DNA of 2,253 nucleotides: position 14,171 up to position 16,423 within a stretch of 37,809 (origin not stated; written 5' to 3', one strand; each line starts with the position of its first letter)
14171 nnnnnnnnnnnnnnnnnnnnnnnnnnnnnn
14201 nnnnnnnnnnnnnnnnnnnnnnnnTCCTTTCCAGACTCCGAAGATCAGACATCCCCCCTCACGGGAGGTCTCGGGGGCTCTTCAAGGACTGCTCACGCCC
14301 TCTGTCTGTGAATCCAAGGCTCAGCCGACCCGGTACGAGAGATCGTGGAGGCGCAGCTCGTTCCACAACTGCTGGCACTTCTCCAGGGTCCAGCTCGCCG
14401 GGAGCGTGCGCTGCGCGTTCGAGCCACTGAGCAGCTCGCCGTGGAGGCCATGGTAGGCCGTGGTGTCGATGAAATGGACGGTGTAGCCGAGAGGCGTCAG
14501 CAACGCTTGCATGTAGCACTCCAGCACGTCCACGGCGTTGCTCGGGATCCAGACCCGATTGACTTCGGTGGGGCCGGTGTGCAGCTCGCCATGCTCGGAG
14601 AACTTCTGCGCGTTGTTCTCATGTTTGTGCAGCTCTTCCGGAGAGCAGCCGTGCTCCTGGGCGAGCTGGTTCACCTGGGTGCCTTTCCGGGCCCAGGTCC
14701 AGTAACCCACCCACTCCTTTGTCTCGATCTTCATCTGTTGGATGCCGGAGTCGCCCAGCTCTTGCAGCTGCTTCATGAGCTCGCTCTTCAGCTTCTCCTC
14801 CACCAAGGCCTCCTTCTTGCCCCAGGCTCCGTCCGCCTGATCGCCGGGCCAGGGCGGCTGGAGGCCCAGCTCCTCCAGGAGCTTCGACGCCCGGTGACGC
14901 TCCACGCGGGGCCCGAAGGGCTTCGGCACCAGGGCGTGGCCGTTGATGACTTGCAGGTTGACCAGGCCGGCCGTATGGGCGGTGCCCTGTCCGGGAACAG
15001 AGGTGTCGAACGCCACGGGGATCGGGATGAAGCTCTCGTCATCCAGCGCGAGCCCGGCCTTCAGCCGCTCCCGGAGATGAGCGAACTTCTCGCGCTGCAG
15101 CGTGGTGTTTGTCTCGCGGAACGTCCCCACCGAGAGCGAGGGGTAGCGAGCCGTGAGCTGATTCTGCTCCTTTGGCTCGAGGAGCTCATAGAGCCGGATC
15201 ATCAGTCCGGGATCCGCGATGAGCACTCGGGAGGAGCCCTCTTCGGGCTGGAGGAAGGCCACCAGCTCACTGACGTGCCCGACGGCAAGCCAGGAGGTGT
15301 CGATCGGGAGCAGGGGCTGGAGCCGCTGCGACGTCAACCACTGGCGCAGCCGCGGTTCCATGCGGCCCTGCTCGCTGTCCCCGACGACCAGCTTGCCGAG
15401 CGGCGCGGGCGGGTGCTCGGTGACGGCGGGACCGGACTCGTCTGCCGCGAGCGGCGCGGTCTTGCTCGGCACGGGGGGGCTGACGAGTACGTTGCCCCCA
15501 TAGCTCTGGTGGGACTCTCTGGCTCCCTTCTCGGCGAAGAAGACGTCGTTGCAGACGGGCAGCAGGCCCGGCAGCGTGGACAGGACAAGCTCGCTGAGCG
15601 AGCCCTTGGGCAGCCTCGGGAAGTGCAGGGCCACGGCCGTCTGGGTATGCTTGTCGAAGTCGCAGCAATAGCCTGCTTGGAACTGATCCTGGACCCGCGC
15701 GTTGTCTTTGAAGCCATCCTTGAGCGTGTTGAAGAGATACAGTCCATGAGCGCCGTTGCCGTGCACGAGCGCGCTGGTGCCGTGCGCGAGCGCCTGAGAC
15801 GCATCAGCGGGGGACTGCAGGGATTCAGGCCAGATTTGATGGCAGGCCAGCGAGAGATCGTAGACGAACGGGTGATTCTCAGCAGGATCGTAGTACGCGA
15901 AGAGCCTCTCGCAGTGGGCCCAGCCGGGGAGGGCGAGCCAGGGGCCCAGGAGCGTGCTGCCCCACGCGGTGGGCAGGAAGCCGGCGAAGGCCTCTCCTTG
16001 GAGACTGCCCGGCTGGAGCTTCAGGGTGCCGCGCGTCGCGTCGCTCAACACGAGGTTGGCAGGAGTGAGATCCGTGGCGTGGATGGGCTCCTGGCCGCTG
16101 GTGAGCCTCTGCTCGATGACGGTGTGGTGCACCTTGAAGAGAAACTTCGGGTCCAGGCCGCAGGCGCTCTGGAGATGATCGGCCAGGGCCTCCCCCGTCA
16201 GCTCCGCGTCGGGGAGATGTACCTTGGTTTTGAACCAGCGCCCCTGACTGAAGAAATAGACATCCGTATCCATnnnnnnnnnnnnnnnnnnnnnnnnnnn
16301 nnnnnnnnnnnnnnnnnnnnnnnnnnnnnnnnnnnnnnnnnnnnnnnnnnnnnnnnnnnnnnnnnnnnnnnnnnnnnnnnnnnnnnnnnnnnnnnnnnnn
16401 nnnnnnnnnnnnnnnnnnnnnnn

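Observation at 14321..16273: PAD homolog with nucleophilic Cys and a catalytic Asp both replaced by Ser, plus a ~100-aa insertion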

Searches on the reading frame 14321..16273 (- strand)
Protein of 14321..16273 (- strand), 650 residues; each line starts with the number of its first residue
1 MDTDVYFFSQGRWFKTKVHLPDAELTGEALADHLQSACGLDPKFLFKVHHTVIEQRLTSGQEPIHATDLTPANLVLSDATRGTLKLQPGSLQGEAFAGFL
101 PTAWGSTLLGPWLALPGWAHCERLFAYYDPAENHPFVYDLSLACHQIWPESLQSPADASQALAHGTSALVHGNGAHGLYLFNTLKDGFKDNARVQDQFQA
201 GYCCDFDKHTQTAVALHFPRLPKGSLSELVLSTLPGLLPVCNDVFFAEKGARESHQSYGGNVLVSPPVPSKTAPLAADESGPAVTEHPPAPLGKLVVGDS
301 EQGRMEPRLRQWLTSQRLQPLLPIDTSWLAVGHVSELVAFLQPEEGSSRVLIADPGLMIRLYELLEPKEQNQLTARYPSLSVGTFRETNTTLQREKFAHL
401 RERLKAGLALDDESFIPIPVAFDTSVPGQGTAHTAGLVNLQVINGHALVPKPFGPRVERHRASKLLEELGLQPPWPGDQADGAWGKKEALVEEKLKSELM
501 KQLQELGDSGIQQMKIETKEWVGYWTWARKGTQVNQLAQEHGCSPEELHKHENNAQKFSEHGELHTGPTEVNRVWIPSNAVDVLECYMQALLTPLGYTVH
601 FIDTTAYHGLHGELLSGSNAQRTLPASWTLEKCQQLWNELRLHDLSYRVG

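Call 3: search_protein_families(library=pfam, proteins=[window:14321-16273:-], max_evalue=1)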
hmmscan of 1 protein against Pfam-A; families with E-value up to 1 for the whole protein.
window:14321-16273:- (650 aa): 2 families
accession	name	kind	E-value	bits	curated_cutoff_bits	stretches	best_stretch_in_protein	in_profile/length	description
PF03068.20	PAD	-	3e-26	92.8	25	2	189-468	64-357/395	Protein-arginine deiminase (PAD)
PF00811.25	Ependymin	-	0.12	12.9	32.3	1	498-557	47-104/128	Ependymin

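Call 4: search_protein_families(library=ncbifam, proteins=[window:14321-16273:-], max_evalue=1)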
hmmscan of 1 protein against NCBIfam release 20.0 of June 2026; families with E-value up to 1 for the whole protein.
window:14321-16273:- (650 aa): 0 families

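Call 5: search_solved_structures(query=window:14321-16273:-, max_evalue=1, show_alignments=3)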
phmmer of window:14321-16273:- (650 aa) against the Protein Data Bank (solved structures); distinct sequences matched with E-value up to 1: 27.
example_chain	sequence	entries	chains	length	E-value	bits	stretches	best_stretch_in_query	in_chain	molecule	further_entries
7d5r_A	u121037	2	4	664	1.3e-18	70.1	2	280-457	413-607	Protein-arginine deiminase type-3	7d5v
7d4y_A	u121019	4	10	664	2.5e-18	69.2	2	280-457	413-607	Protein-arginine deiminase type-3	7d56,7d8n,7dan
6ce1_A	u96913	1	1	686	2.8e-18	69.1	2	280-457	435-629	Protein-arginine deiminase type-3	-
1wd9_A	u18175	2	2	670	1.2e-15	60.4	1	281-458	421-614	Protein-arginine deiminase type IV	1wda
2dew_X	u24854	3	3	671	1.2e-15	60.4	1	281-458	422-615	Protein-arginine deiminase type IV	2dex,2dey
4x8c_A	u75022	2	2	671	1.2e-15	60.4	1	281-458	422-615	Protein-arginine deiminase type-4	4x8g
3apn_A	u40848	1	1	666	2.1e-15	59.6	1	281-473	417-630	Protein-arginine deiminase type-4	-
3apm_A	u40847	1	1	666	2.1e-15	59.6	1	281-473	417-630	Protein-arginine deiminase type-4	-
4dkt_A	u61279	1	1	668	2.1e-15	59.6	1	281-473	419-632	Protein-arginine deiminase type-4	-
1wd8_A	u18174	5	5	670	2.1e-15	59.5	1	281-473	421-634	Protein-arginine deiminase type IV | Protein-arginine deiminase type-4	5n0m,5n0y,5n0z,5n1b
2dw5_A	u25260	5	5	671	2.1e-15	59.5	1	281-473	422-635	Protein-arginine deiminase type-4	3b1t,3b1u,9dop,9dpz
8r8u_A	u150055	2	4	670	2.1e-15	59.5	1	281-473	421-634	Protein-arginine deiminase type-4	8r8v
9huh_A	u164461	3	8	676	2.2e-15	59.5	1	281-473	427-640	Protein-arginine deiminase type-4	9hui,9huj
8god_A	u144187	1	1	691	2.3e-15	59.4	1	281-473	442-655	Protein-arginine deiminase type-4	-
8smk_A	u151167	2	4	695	2.4e-15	59.4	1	281-473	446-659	Protein-arginine deiminase type-4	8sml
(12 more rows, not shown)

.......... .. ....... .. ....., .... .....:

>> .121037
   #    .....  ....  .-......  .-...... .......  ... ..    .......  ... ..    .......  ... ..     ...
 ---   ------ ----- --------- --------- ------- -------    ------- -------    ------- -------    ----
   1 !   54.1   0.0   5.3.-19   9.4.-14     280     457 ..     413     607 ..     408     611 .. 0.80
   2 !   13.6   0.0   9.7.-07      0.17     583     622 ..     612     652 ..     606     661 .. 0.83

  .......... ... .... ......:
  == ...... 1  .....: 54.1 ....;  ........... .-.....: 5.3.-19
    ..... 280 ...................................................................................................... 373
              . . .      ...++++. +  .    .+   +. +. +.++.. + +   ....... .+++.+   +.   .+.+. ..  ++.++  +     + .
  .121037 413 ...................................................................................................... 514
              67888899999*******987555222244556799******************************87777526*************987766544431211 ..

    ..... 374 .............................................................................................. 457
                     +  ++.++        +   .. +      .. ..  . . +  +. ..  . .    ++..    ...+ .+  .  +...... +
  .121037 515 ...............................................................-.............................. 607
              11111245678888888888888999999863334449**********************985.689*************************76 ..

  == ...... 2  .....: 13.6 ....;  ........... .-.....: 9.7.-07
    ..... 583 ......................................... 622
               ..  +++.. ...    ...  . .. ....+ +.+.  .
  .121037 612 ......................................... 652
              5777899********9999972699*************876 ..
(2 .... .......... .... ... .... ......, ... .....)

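Call 6: find_homologous_proteins(query=window:14321-16273:-, max_evalue=0.001)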
Query window:14321-16273:- (650 aa): 2 proteins with E <= 0.001 among 8000 candidates.
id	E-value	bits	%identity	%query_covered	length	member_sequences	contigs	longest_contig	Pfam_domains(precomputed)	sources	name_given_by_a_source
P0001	0.0e+0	1521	100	100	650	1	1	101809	PF03068.21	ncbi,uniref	ncbi:MAG: protein-arginine deiminase family protein [Hyalangium sp.]|uniref:protein-arginine deimina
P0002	5.7e-9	53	28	41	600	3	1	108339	PF08527.16,PF03068.21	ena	-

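Call 17: search_protein_representatives(protein=window:14321-16273:-)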
Query: 650 residues. Proteins with E-value up to 0.001 (for the whole library): 796; up to 1e-10: 270; up to 1e-30: 49. The best 150 are listed.
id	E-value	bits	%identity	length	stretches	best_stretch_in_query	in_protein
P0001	0.0e+00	1520.9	100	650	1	1-650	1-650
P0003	2.1e-59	218.2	40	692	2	111-464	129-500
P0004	4.6e-56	207.2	40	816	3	109-358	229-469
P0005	2.4e-52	194.9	35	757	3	109-360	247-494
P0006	1.5e-46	175.7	36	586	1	108-627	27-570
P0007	5.0e-46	174.0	38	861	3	125-363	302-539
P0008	5.3e-46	173.9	43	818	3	191-365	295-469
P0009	1.8e-45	172.1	38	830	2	109-458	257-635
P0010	2.2e-44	168.6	41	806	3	108-347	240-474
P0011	3.7e-44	167.8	35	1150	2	131-362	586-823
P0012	4.0e-43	164.4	38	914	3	109-366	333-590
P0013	7.8e-43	163.5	41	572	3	191-363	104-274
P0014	9.9e-43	163.1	41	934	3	190-363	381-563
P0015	1.5e-42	162.5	37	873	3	107-361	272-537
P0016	3.8e-42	161.2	40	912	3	109-355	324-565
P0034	1.6e-36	142.6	67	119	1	1-124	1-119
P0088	1.1e-22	96.9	41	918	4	289-345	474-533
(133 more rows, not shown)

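Call 20: predict_structure(protein=window:14321-16273:-)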
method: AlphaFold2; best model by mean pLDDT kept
length: 650 residues; sequences in the alignment: 1
mean_pLDDT: 36.2   pTM: 0.22
mean pLDDT of the five models: 36.2, 29.6, 28.6, 28.0, 26.9
residues with pLDDT >= 90: 0; 70-90: 0; 50-70: 44; < 50: 606
segments of 3 or more residues with pLDDT < 50: 8-14, 40-362, 376-380, 384-466, 468-543, 550-650
pLDDT, mean of each block of 10 residues (from residue 1): 49 52 56 57 38 40 44 33 24 28 25 26 29 29 31 36 33 34 40 33 30 34 39 37 35 30 32 27 26 31 36 36 30 28 28 38 50 47 45 40 38 34 30 30 34 37 46 42 37 40 39 29 33 44 48 39 29 32 44 36 34 29 38 45 34
secondary structure, 60 per line:
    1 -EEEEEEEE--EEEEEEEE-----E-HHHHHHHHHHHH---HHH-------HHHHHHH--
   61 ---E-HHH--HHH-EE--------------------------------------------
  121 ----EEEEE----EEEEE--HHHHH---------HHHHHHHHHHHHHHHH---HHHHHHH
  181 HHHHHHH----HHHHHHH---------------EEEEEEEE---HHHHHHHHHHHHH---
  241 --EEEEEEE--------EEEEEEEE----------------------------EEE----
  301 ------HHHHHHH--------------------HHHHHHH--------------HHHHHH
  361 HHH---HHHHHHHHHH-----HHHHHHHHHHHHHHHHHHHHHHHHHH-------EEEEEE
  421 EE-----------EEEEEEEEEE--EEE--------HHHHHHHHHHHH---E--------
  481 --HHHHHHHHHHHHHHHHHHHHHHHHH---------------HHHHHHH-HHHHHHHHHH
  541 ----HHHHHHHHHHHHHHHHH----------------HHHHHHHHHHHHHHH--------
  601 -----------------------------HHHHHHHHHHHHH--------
elements in order: E2-9 E12-19 H27-38 H52-58 E125-129 E134-138 H141-145 H155-170 H174-187 H192-198 E214-221 H225-237 E243-249 E258-265 E294-296 H307-313 H334-340 H355-363 H367-376 H382-407 E415-422 E434-443 E446-448 H457-468 H483-507 H523-529 H531-540 H545-561 H578-592 H630-642

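Call 24: find_related_loci(query=window:14321-16273:-, collection=genome_contigs, flank=8000)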
Query window:14321-16273:- (650 aa) in genome_contigs; peptide patterns used: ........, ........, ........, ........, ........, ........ (x = any residue, [..] = any of these).
18 stretches matched a pattern, but none encodes a relative of the query by tblastn (E <= 1e-3).

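Call 26: find_homologous_proteins(query=A1, max_evalue=1e-10)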
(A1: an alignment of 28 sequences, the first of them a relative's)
Query A1 (28 sequences) (650 aa, profile of the alignment): 2 proteins with E <= 1e-10 among 8000 candidates.
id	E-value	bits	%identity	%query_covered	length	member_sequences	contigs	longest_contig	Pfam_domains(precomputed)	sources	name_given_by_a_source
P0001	4.1e-159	550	100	100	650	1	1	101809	PF03068.21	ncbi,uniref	ncbi:MAG: protein-arginine deiminase family protein [Hyalangium sp.]|uniref:protein-arginine deimina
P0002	3.9e-137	477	28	41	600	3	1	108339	PF08527.16,PF03068.21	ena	-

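Call 28: find_encoding_contigs(protein=P0034, flank=10000)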
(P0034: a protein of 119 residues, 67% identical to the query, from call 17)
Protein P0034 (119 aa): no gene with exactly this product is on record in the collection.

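Call 29: find_encoding_contigs(protein=P0088, flank=8000, max_places=3)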
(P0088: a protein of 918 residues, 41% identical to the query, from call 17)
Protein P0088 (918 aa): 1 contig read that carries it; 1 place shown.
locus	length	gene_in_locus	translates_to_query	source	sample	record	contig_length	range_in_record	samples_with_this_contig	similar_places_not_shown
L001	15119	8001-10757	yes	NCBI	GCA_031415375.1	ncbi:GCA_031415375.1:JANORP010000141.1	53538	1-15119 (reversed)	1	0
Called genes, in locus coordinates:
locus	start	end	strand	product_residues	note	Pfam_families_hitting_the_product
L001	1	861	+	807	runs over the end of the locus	PF19830:DUF6311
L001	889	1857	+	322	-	PF00535:Glycos_transf_2, PF10111:Glyco_tranf_2_2 (weak), PF13641:Glyco_tranf_2_3 (weak)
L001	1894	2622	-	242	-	PF00801:PKD, PF18911:PKD_4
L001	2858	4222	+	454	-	-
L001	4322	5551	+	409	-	PF01734:Patatin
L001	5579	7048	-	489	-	-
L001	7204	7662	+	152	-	-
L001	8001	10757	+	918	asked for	PF03068:PAD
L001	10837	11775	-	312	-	PF00294:PfkB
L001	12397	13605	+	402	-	PF18962:Por_Secre_tail (weak)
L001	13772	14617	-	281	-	PF00702:Hydrolase (weak), PF08282:Hydrolase_3, PF05116:S6PP (weak)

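Call 36: list_cluster_members(proteins=[P0034, P0001, P0003, P0088, P0006])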
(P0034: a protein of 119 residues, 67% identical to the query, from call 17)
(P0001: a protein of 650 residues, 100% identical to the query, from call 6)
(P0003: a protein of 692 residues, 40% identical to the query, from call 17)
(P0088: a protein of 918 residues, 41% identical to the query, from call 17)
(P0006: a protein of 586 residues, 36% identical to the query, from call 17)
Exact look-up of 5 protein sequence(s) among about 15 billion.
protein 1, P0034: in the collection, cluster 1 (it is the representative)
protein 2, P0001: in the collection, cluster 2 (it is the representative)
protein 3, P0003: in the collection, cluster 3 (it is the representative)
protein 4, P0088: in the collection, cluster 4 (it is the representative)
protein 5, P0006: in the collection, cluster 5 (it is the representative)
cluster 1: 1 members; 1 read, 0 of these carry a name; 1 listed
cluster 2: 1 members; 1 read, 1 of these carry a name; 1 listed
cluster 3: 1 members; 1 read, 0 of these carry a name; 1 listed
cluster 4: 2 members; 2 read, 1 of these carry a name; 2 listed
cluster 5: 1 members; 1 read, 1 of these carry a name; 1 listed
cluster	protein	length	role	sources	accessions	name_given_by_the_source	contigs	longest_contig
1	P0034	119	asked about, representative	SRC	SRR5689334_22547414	-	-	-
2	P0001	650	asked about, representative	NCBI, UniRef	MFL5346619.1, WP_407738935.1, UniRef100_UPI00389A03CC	MAG: protein-arginine deiminase family protein [Hyalangium sp.] | protein-arginine deiminase family protein n=1 Tax=Hyalangium sp. TaxID=2028555 ...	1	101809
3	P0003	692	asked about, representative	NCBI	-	-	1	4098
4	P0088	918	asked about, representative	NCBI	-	-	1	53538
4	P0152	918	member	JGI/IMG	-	Protein-arginine deiminase (PAD)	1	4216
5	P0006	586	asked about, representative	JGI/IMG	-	hypothetical protein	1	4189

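Call 38: predict_structure(alignment_id=A1)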
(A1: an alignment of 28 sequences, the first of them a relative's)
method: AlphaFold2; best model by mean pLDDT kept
length: 650 residues; sequences in the alignment: 28
mean_pLDDT: 74.8   pTM: 0.75
mean pLDDT of the five models: 74.8, 74.2, 73.0, 72.1, 71.8
residues with pLDDT >= 90: 255; 70-90: 165; 50-70: 73; < 50: 157
segments of 3 or more residues with pLDDT < 50: 1-4, 8-13, 19-27, 40-58, 60-108, 166-174, 249-255, 369-381, 477-496, 506-519, 646-650
pLDDT, mean of each block of 10 residues (from residue 1): 48 49 48 56 40 45 41 38 37 29 40 94 92 94 92 85 62 67 69 86 88 83 70 79 58 54 94 96 94 94 77 88 92 93 89 94 70 41 74 94 97 95 84 88 96 86 89 58 41 47 52 36 88 95 93 94 91 92 92 93 91 90 95 90 53
secondary structure, 60 per line:
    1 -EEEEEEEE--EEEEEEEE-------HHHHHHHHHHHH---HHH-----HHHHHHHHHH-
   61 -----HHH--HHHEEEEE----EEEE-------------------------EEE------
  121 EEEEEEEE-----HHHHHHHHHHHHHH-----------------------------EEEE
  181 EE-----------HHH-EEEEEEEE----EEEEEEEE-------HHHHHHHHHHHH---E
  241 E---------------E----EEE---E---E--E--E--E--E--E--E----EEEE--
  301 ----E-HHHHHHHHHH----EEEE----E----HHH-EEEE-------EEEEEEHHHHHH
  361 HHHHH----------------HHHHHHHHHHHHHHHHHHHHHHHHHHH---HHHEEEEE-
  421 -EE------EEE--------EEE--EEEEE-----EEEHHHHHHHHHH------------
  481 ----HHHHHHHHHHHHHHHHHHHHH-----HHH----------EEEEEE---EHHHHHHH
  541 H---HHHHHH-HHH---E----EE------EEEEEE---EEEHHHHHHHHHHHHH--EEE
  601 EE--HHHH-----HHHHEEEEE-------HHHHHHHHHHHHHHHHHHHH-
elements in order (helices of 4 or more, strands of 3 or more residues): E2-9 E12-19 H27-38 H50-59 E74-78 E83-86 E112-114 E121-128 H134-147 E177-182 E198-205 E210-217 H225-236 E262-264 E295-298 H307-316 E321-324 E338-341 E349-354 H355-365 H382-408 E415-419 E430-432 E441-443 E446-450 E456-458 H459-468 H485-505 E524-529 H534-541 H545-550 E571-576 E580-582 H583-595 E598-602 H605-608 H614-617 E618-622 H630-649

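Call 41: fold_search(model_id=the predicted structure, library=pdb)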
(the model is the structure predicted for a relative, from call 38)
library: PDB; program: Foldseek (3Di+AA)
matches with E <= 10: 263; with E <= 0.001: 112
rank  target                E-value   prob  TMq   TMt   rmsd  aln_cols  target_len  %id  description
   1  7dan_C                1.0e-20  1.00  0.46  0.47   4.8       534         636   19  Structure of the Ca2+-bound wild-type peptidylarginine deiminase type III (PAD3) (released 2021-06-02)
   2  3b1u                  1.1e-20  1.00  0.48  0.50   4.2       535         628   18  Crystal structure of human peptidylarginine deiminase 4 in complex with o-F-amidine (released 2011-10-26)
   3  2dw5                  4.7e-20  1.00  0.47  0.49   5.3       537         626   19  Crystal structure of human peptidylarginine deiminase 4 in complex with N-alpha-benzoyl-N5-(2-fluoro-1-iminoethyl)-L-orn (released 2006-10-17)
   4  2dex_X                5.8e-20  1.00  0.41  0.42   5.7       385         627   23  Crystal structure of human peptidylarginine deiminase 4 in complex with histone H3 N-terminal peptide including Arg17 (released 2006-04-11)
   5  1wda                  8.2e-20  1.00  0.41  0.43   5.4       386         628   23  Crystal structure of human peptidylarginine deiminase type4 (PAD4) in complex with benzoyl-L-arginine amide (released 2004-07-13)
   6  7d5r_B                8.6e-20  1.00  0.46  0.47   4.9       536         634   19  Structure of the Ca2+-bound C646A mutant of peptidylarginine deiminase type III (PAD3) (released 2021-06-02)
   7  8r8u_A                9.1e-20  1.00  0.47  0.49   5.9       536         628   18  Human PADI4 in complex with cyclic peptide PADI4_3 (released 2024-11-27)
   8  7dan_A                9.7e-20  1.00  0.46  0.47   5.1       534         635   19  Structure of the Ca2+-bound wild-type peptidylarginine deiminase type III (PAD3) (released 2021-06-02)
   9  7d56_C                9.7e-20  1.00  0.46  0.46   5.4       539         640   19  Structure of the peptidylarginine deiminase type III (PAD3) in complex with Cl-amidine (released 2021-06-02)
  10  5n0m                  1.5e-19  1.00  0.48  0.49   4.2       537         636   18  hPAD4 crystal complex with BB-F-amidine (released 2017-05-24)
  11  3b1t                  1.6e-19  1.00  0.41  0.42   5.3       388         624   24  Crystal structure of human peptidylarginine deiminase 4 in complex with o-Cl-amidine (released 2011-10-26)
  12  7dan_B                2.2e-19  1.00  0.46  0.47   5.5       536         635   18  Structure of the Ca2+-bound wild-type peptidylarginine deiminase type III (PAD3) (released 2021-06-02)
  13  1wd9                  2.4e-19  1.00  0.47  0.50   4.4       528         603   18  Calcium bound form of human peptidylarginine deiminase type4 (PAD4) (released 2004-07-13)
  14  2dew_X                2.4e-19  1.00  0.41  0.42   5.6       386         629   24  Crystal structure of human peptidylarginine deiminase 4 in complex with histone H3 N-terminal tail including Arg8 (released 2006-04-11)
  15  5n1b                  3.1e-19  1.00  0.48  0.50   3.8       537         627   18  hPAD4 crystal complex with AFM-14a (released 2017-05-24)
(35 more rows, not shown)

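Call 44: find_encoding_contigs(protein=P0004, flank=6000, max_places=3)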
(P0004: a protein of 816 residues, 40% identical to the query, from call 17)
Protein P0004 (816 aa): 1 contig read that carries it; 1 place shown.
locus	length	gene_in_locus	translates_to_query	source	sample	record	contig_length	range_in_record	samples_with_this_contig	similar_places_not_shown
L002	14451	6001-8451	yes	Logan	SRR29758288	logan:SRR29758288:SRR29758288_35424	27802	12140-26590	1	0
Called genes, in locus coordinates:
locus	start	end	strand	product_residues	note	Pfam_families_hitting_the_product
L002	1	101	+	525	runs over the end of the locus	PF00069:Pkinase, PF07714:PK_Tyr_Ser-Thr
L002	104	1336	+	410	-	-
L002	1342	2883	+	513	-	PF00069:Pkinase, PF07714:PK_Tyr_Ser-Thr, PF13428:TPR_14 (faint), PF13424:TPR_12 (weak), PF13432:TPR_16 (weak), PF14559:TPR_19, PF00515:TPR_1 (weak), PF07719:TPR_2 (weak)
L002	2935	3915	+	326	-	-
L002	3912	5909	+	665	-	PF27011:DUF8331 (faint), PF13229:Beta_helix (weak)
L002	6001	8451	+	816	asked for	PF03068:PAD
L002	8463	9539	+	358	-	-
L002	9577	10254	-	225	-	PF13665:Tox-PAAR-like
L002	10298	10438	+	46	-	-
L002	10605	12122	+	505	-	-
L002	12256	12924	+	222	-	-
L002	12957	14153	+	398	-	PF13280:WYL, PF25583:WCX (weak)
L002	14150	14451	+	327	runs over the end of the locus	PF19187:HTH_PafC, PF13280:WYL, PF25583:WCX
